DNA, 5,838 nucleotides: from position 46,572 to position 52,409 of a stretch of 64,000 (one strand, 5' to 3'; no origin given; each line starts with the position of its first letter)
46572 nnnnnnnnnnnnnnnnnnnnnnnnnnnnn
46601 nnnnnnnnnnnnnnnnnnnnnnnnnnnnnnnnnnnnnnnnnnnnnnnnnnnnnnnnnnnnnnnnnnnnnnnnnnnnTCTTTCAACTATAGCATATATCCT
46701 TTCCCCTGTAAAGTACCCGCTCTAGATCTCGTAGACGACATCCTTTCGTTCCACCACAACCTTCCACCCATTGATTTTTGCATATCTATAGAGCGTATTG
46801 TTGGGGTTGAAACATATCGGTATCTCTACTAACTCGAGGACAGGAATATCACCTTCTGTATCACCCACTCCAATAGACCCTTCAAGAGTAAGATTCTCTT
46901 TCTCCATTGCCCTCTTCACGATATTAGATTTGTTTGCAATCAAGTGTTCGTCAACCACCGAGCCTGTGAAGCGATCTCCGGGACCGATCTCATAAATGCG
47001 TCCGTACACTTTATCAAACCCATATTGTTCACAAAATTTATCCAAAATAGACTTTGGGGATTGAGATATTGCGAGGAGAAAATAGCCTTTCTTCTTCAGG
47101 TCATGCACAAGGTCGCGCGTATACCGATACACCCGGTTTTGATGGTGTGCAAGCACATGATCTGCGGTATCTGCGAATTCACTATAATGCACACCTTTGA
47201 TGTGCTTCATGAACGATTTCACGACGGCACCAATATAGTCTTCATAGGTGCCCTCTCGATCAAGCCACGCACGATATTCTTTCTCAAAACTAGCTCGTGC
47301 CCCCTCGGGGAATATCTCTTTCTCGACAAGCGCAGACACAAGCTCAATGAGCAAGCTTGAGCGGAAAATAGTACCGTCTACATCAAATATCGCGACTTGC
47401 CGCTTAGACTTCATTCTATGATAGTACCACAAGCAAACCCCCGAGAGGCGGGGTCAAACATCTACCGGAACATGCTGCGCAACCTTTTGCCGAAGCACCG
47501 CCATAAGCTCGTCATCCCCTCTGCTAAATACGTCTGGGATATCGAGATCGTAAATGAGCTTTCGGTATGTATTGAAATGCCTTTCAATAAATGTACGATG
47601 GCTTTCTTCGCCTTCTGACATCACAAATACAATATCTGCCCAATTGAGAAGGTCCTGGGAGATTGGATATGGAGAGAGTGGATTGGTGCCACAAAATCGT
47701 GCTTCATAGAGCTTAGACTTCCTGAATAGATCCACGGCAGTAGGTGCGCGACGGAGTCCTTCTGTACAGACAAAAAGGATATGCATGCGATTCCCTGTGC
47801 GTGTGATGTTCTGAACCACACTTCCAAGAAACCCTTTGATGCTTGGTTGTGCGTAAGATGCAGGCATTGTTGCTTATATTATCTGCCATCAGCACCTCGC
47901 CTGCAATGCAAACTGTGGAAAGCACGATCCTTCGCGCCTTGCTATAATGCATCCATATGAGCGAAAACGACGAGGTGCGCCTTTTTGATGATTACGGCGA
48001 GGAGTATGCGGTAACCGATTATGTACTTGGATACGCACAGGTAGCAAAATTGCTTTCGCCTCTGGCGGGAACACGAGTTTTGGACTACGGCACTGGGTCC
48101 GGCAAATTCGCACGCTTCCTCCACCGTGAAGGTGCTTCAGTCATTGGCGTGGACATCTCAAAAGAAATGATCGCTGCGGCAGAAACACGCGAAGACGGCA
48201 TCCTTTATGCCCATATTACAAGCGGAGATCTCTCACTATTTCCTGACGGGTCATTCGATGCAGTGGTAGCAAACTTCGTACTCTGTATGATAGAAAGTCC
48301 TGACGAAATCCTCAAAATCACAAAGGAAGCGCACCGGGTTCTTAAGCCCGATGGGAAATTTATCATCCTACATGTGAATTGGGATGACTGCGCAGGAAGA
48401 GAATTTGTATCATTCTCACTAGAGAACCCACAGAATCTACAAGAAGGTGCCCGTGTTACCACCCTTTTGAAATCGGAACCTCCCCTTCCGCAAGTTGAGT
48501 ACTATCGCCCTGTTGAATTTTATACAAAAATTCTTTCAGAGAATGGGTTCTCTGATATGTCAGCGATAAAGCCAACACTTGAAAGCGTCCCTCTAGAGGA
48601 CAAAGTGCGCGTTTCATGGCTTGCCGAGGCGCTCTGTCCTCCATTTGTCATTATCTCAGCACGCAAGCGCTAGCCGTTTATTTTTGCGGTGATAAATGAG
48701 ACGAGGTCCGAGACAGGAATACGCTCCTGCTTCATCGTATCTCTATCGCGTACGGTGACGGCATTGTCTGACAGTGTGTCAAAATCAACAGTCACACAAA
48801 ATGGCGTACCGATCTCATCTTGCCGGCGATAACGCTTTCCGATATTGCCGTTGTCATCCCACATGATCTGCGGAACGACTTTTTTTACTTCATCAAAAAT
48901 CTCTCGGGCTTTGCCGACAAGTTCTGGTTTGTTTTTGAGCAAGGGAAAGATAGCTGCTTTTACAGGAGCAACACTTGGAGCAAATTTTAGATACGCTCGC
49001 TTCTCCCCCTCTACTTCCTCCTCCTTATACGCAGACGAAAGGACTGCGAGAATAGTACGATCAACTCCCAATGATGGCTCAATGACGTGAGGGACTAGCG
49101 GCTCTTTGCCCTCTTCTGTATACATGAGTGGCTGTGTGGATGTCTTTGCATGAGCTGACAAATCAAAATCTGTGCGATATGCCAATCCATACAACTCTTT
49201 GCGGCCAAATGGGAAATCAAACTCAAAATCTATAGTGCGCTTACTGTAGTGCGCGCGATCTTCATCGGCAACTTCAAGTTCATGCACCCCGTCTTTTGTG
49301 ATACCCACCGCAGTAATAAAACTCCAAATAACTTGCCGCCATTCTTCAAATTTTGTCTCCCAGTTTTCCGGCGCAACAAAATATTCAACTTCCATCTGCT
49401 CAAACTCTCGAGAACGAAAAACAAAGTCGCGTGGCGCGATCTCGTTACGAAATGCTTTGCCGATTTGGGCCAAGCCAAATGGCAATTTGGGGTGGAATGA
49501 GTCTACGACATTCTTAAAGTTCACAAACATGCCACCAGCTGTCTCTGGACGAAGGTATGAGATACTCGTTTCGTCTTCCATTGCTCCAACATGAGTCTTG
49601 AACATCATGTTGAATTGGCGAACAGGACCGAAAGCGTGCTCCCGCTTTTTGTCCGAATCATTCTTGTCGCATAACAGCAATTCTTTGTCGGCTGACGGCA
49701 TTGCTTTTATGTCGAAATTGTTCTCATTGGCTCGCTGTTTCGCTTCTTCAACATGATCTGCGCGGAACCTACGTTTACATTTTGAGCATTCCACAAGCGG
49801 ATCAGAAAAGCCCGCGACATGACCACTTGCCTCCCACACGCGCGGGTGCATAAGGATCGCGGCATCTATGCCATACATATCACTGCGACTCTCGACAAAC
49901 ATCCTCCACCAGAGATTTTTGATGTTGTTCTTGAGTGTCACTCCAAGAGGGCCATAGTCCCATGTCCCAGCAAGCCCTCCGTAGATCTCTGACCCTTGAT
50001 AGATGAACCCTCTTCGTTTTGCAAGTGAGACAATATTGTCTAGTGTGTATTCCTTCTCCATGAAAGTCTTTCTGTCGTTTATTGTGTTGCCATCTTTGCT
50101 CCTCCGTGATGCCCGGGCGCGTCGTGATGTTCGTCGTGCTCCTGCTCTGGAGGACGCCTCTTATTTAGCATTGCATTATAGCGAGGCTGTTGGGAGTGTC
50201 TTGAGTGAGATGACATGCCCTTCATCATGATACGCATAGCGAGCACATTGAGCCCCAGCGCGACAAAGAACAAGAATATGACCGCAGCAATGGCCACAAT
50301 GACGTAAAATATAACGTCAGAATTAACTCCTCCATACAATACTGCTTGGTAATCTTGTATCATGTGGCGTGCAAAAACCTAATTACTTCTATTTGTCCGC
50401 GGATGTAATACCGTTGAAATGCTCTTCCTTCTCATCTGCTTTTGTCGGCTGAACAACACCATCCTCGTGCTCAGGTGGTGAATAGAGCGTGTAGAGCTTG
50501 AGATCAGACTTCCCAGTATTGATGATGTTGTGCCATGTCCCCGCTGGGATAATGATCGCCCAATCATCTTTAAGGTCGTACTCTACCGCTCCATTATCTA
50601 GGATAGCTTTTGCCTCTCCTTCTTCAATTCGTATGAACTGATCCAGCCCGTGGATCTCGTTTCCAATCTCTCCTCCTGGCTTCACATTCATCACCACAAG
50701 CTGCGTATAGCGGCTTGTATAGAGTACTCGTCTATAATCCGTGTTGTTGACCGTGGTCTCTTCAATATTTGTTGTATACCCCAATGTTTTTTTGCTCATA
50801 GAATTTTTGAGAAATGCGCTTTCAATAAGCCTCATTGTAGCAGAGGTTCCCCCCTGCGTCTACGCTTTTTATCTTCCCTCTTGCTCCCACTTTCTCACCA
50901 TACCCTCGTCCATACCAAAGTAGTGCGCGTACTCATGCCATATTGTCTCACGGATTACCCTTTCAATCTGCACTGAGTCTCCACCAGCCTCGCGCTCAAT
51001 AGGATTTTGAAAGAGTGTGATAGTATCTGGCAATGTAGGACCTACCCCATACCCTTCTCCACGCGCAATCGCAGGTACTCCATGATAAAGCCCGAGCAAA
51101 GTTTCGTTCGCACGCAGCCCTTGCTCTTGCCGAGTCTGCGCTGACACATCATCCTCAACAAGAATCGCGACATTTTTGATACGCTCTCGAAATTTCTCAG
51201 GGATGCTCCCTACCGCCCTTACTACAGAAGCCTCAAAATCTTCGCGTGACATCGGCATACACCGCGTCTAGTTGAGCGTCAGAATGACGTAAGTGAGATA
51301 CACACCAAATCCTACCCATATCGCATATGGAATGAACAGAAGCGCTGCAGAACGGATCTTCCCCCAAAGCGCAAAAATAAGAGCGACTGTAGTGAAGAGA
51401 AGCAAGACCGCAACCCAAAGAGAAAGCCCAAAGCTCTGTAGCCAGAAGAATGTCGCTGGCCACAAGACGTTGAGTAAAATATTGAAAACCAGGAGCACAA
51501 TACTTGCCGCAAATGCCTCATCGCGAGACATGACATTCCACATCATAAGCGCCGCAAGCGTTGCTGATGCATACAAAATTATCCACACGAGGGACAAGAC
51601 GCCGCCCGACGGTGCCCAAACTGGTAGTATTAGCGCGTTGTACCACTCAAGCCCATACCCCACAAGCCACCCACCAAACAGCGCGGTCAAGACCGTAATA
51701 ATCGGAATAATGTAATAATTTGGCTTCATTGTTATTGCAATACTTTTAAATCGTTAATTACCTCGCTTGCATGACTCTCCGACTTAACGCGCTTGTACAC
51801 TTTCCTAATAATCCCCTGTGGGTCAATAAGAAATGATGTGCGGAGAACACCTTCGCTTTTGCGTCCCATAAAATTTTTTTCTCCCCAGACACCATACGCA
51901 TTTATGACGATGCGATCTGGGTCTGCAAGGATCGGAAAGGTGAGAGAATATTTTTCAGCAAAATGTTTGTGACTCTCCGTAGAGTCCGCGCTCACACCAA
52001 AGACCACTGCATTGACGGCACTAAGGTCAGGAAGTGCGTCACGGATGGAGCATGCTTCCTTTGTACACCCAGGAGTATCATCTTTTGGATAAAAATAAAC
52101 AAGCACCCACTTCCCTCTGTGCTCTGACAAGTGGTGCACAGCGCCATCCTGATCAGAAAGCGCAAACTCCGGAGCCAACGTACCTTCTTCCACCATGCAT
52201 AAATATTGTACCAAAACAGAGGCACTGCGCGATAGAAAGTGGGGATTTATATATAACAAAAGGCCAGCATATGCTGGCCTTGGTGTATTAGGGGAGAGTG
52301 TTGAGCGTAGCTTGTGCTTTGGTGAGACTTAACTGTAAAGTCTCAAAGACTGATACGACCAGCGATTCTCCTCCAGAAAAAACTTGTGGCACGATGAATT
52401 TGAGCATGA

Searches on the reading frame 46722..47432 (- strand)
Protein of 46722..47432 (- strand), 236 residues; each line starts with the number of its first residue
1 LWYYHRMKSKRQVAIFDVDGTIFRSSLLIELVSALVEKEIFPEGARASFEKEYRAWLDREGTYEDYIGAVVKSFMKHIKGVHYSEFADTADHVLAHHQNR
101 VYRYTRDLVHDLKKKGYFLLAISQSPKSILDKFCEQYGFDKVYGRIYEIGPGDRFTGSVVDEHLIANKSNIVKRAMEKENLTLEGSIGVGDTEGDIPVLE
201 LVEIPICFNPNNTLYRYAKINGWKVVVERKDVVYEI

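Call 24: search_protein_families(library=pfam, proteins=[window:46722-47432:-])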
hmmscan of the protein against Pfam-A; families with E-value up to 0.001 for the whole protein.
window:46722-47432:- (236 aa): 3 families
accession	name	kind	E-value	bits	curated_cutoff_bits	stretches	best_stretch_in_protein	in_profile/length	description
PF12710.13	HAD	-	1e-16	62.4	27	1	14-200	1-189/189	haloacid dehalogenase-like hydrolase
PF00702.32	Hydrolase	-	8.5e-10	39.8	26.4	1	13-199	3-187/191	haloacid dehalogenase-like hydrolase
PF13419.12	HAD_2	-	2.6e-07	31.4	23.8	1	15-196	2-165/178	Haloacid dehalogenase-like hydrolase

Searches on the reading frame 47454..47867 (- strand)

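Call 24: search_protein_families(library=pfam, proteins=[window:47454-47867:-])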
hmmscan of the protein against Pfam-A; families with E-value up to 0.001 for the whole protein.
window:47454-47867:- (137 aa): 1 family
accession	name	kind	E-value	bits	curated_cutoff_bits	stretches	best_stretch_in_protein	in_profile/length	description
PF01451.26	LMWPc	-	0.00066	20.3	23.2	0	30-51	1-22/144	Low molecular weight phosphotyrosine protein phosphatase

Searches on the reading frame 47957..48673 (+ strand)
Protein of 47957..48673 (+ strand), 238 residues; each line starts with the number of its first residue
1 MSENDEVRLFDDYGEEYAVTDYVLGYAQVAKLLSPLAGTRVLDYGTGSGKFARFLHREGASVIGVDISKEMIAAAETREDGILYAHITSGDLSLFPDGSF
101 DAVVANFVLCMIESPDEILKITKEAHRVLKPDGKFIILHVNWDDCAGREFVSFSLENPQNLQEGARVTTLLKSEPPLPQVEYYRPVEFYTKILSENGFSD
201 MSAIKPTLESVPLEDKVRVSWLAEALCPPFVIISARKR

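Call 24: search_protein_families(library=pfam, proteins=[window:47957-48673:+])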
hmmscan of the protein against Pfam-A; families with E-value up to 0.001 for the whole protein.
window:47957-48673:+ (238 aa): 11 families
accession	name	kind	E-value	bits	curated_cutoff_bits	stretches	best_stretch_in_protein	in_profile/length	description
PF08241.18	Methyltransf_11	-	5.6e-22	78.6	21.2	1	42-137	1-95/95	Methyltransferase domain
PF13649.12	Methyltransf_25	-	7.1e-19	68.7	27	1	41-133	1-97/97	Methyltransferase domain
PF13847.12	Methyltransf_31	-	2.3e-18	66.7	27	1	38-146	4-114/145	Methyltransferase domain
PF13489.12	Methyltransf_23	-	6.6e-17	62.2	27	1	35-159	20-138/164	Methyltransferase domain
PF08242.18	Methyltransf_12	-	8.7e-14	52.5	30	1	42-135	1-98/98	Methyltransferase domain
PF01209.24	Ubie_methyltran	-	1.8e-08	34.5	20.1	1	28-140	38-154/233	ubiE/COQ5 methyltransferase family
PF07021.18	MetW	-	4.1e-08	33.5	21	1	29-120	7-96/193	Methionine biosynthesis protein MetW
PF06325.19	PrmA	-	3.6e-05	23.8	22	1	37-137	161-258/296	Ribosomal protein L11 methyltransferase (PrmA)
PF05175.20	MTS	-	0.00014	21.9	23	1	34-138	28-139/170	Methyltransferase small domain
PF02353.26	CMAS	-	0.00014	21.7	27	1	37-137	62-164/273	Mycolic acid cyclopropane synthetase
PF03848.20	TehB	-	0.00023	21.1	20.4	1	13-146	9-142/193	Tellurite resistance protein TehB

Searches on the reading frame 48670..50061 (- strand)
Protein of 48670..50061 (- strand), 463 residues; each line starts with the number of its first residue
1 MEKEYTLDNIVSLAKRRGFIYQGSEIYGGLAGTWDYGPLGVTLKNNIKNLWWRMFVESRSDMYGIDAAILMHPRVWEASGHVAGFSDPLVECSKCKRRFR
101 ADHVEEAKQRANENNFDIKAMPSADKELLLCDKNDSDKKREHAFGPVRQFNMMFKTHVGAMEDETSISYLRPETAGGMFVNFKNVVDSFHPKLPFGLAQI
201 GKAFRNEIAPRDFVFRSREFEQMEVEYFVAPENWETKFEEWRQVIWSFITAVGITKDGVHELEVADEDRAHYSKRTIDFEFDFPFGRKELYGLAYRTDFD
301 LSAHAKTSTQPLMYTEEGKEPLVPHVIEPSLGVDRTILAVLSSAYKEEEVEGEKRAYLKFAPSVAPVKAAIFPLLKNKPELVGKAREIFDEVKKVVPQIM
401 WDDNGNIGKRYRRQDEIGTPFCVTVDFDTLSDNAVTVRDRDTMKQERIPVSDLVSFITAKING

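Call 24: search_protein_families(library=pfam, proteins=[window:48670-50061:-])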
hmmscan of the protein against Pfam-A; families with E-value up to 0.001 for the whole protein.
window:48670-50061:- (463 aa): 2 families
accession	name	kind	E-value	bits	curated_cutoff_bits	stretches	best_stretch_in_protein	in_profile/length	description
PF03129.25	HGTP_anticodon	-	4.2e-20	72.2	21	1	368-459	1-93/94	Anticodon binding domain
PF00587.30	tRNA-synt_2b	-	4.9e-13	50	29.3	1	166-343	9-178/179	tRNA synthetase class II core domain (G, H, P, S and T)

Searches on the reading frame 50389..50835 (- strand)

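Call 24: search_protein_families(library=pfam, proteins=[window:50389-50835:-])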
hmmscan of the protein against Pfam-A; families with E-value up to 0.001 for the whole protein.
window:50389-50835:- (148 aa): 1 family
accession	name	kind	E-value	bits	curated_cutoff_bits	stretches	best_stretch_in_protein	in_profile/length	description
PF07883.17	Cupin_2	-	8.3e-13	48.3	27.2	1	48-117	2-69/70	Cupin domain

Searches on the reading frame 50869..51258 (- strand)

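Call 24: search_protein_families(library=pfam, proteins=[window:50869-51258:-])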
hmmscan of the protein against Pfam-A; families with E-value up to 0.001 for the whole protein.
window:50869-51258:- (129 aa): 1 family
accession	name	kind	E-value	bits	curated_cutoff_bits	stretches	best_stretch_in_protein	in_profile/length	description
PF06262.17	Zincin_1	-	4.4e-20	71.9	22.4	1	28-121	2-92/97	Zincin-like metallopeptidase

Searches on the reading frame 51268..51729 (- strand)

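Call 24: search_protein_families(library=pfam, proteins=[window:51268-51729:-])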
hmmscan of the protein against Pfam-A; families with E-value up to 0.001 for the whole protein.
window:51268-51729:- (153 aa): 1 family
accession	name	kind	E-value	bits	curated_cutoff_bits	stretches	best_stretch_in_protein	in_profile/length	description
PF03073.20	TspO_MBR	-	1.6e-23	83.5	24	1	13-149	2-143/145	TspO/MBR family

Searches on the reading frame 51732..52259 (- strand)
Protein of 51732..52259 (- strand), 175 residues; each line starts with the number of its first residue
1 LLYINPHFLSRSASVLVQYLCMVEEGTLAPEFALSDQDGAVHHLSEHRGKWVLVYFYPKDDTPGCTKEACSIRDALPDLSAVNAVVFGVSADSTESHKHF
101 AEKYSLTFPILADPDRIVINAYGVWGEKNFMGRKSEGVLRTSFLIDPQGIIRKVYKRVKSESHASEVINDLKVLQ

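Call 25: search_protein_families(library=pfam, proteins=[window:51732-52259:-])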
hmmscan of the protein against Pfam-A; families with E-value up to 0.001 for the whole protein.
window:51732-52259:- (175 aa): 2 families
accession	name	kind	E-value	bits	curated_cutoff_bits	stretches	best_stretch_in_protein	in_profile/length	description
PF00578.27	AhpC-TSA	-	3e-40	137.4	26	1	26-153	2-123/124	AhpC/TSA family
PF08534.16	Redoxin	-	4.6e-21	75.6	26.6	1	25-165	2-145/148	Redoxin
